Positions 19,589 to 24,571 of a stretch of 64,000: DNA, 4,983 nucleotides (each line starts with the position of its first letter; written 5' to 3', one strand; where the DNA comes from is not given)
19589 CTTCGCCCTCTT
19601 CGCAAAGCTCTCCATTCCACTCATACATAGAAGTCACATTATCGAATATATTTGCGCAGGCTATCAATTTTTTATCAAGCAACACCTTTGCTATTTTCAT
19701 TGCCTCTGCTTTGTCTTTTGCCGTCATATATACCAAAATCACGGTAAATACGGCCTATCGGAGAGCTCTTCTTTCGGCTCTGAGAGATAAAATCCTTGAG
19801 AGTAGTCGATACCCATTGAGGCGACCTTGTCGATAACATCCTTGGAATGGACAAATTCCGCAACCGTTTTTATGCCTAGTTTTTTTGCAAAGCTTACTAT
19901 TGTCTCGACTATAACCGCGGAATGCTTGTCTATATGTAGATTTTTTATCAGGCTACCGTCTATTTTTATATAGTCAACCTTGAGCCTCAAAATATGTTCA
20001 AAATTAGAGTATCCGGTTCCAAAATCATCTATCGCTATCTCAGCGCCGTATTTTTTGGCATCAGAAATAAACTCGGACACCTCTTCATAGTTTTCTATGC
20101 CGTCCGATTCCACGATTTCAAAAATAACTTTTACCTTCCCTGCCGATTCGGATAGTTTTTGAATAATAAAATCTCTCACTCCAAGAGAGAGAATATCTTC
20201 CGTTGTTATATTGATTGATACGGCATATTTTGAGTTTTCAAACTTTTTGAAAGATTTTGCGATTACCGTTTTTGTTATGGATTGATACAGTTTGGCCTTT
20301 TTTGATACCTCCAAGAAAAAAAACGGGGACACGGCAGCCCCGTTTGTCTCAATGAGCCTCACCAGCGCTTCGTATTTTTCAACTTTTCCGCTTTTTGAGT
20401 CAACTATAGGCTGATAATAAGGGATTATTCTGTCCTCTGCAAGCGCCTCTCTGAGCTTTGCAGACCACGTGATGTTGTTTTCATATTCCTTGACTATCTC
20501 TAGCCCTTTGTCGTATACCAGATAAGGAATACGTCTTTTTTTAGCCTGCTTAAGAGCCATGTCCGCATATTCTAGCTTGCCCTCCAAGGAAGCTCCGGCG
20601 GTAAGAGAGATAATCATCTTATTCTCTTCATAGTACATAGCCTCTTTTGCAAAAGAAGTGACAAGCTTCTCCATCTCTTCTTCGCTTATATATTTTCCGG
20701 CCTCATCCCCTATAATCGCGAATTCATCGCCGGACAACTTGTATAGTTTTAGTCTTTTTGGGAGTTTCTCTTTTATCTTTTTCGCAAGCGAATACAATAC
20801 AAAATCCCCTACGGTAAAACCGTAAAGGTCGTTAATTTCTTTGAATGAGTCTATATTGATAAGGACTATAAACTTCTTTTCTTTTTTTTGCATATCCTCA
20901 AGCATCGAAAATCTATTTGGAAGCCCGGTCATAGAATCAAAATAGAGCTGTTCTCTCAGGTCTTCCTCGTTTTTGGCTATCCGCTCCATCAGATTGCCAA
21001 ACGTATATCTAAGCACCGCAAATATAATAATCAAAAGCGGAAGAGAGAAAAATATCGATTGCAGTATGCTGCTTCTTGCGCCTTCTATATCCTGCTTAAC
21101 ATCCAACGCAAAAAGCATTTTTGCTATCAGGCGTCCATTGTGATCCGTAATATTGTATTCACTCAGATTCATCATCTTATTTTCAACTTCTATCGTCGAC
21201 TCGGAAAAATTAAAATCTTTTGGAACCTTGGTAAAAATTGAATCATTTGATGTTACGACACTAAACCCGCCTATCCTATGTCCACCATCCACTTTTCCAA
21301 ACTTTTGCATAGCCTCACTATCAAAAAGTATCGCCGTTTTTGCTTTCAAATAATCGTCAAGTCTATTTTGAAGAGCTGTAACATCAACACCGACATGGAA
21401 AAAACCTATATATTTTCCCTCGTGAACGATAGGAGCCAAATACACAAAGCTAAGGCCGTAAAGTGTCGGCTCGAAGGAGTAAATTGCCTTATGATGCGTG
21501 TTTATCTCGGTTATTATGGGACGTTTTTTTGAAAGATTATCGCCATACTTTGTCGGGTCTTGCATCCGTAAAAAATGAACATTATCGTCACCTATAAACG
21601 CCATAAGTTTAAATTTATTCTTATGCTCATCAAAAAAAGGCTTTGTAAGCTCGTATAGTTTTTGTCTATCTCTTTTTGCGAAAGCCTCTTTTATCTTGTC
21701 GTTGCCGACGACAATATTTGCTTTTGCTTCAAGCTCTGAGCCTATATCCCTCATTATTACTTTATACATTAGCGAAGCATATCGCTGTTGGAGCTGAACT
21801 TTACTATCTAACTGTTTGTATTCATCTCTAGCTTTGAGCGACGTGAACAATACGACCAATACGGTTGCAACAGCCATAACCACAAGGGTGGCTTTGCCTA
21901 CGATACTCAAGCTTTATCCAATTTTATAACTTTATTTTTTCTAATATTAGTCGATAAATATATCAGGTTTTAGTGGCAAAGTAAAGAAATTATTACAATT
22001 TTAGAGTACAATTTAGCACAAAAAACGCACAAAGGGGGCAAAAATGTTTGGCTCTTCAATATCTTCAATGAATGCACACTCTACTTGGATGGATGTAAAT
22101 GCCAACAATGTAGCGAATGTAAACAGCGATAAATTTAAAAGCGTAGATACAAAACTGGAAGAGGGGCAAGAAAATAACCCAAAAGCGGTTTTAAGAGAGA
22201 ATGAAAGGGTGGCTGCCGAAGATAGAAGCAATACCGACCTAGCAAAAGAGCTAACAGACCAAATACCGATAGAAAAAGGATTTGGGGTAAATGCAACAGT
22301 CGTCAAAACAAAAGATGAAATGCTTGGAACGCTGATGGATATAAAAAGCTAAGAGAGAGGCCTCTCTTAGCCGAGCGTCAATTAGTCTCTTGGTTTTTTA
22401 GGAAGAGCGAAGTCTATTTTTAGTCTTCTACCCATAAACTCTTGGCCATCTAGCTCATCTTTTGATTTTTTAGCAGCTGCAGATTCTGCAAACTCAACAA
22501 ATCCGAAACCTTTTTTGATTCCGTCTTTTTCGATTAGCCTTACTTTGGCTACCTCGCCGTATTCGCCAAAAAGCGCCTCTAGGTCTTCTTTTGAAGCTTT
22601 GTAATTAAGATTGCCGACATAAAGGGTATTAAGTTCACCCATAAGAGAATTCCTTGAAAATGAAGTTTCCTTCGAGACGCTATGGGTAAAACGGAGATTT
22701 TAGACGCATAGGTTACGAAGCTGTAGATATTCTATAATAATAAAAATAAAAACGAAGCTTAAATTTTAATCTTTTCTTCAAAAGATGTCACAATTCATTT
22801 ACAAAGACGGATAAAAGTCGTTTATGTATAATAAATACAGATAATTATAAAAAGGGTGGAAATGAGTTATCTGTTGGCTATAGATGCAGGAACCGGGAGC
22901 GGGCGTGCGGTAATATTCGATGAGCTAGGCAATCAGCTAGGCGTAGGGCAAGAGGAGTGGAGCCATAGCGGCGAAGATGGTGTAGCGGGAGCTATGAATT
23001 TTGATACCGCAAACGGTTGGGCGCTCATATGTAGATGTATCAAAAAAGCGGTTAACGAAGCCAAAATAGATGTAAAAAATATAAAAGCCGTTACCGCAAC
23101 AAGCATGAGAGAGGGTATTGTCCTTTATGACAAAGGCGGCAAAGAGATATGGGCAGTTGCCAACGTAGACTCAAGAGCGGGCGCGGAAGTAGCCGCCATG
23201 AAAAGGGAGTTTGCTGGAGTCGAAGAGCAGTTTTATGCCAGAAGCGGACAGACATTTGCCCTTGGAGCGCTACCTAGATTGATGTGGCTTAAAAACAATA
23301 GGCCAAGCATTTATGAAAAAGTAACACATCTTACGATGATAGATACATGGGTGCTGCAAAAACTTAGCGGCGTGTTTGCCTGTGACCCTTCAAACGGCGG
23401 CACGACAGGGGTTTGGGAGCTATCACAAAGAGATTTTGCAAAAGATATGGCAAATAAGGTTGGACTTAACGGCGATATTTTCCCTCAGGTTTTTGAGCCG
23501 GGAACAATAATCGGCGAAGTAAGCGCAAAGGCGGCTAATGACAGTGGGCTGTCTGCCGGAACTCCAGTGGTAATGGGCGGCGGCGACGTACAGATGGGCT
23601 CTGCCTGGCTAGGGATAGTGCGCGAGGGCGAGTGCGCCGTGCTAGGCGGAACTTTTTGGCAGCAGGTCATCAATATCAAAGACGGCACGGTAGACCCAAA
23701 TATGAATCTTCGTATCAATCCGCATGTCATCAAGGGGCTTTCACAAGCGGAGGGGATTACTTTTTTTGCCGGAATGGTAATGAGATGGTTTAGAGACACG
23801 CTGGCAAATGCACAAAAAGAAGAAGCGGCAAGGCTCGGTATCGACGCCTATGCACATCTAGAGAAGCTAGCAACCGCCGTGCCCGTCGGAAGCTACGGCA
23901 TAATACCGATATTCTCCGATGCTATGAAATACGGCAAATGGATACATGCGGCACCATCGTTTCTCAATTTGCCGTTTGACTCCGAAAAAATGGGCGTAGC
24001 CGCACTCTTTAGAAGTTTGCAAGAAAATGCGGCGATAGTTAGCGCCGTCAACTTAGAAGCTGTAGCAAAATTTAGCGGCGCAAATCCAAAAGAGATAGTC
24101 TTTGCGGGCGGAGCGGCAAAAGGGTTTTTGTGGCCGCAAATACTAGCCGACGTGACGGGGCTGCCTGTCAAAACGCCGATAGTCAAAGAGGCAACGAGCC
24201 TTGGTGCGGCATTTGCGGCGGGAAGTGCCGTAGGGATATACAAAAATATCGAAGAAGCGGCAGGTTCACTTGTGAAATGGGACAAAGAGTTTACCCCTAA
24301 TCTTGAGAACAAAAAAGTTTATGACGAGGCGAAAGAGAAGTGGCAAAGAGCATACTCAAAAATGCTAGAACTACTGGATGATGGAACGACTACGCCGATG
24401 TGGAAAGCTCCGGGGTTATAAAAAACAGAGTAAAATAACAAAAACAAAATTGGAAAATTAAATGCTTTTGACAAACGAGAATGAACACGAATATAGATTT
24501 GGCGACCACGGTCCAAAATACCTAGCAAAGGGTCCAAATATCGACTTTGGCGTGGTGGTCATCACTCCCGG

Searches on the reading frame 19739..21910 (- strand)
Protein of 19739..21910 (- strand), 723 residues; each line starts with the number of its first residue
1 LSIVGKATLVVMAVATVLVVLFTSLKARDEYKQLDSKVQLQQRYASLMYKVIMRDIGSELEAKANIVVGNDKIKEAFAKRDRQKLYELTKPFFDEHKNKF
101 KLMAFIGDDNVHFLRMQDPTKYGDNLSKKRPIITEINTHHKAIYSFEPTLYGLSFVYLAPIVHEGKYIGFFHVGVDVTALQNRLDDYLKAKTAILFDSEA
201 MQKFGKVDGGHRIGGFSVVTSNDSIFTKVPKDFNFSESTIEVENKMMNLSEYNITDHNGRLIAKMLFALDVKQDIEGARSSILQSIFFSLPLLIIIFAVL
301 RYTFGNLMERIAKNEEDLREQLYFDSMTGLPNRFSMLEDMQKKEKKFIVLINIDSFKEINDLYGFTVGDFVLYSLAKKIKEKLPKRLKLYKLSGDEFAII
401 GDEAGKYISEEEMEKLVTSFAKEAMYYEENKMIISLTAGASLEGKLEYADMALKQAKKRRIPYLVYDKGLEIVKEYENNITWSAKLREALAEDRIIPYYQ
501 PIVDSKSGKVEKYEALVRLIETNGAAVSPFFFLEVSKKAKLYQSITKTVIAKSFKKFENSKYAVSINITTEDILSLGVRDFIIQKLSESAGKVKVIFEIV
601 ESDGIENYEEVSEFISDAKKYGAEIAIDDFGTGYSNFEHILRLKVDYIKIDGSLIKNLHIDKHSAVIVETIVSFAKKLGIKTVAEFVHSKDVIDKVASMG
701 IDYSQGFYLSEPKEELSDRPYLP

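Call 36: search_protein_families(library=pfam, proteins=[window:19739-21910:-], max_evalue=0.00001)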
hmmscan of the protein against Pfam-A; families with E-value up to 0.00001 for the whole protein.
window:19739-21910:- (723 aa): 3 families
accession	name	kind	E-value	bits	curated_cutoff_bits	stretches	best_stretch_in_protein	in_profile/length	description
PF00563.25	EAL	-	6.1e-59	199.7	31.3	1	485-712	3-236/236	EAL domain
PF00990.26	GGDEF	-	6.6e-20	71.9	23.8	1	323-459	2-157/161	Diguanylate cyclase, GGDEF domain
PF14827.12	dCache_3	-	1.4e-13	51.4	25.7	1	58-204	24-171/239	Double sensory domain of two-component sensor kinase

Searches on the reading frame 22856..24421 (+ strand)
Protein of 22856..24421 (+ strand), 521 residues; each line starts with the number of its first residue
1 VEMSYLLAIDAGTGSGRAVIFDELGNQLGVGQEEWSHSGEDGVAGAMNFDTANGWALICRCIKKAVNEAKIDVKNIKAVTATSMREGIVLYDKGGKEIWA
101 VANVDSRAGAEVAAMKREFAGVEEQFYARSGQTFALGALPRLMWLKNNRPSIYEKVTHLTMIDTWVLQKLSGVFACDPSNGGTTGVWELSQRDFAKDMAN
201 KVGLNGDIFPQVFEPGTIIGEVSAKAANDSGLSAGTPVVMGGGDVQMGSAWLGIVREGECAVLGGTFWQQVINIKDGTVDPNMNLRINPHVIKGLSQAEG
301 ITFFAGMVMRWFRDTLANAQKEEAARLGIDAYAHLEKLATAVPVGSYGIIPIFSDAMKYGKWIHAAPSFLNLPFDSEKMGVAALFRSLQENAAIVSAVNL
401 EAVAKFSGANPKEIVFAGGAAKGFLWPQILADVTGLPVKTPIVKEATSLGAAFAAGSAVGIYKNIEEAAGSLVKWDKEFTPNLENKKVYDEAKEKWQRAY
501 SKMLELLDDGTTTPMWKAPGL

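Call 36: search_protein_families(library=pfam, proteins=[window:22856-24421:+], max_evalue=0.00001)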
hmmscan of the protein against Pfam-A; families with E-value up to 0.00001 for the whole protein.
window:22856-24421:+ (521 aa): 2 families
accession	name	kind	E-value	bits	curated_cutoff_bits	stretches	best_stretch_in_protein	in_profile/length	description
PF00370.27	FGGY_N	-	2.9e-45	155.2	28.8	1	5-248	1-242/245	FGGY family of carbohydrate kinases, N-terminal domain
PF02782.22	FGGY_C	-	1.2e-18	68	27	1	293-458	35-197/198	FGGY family of carbohydrate kinases, C-terminal domain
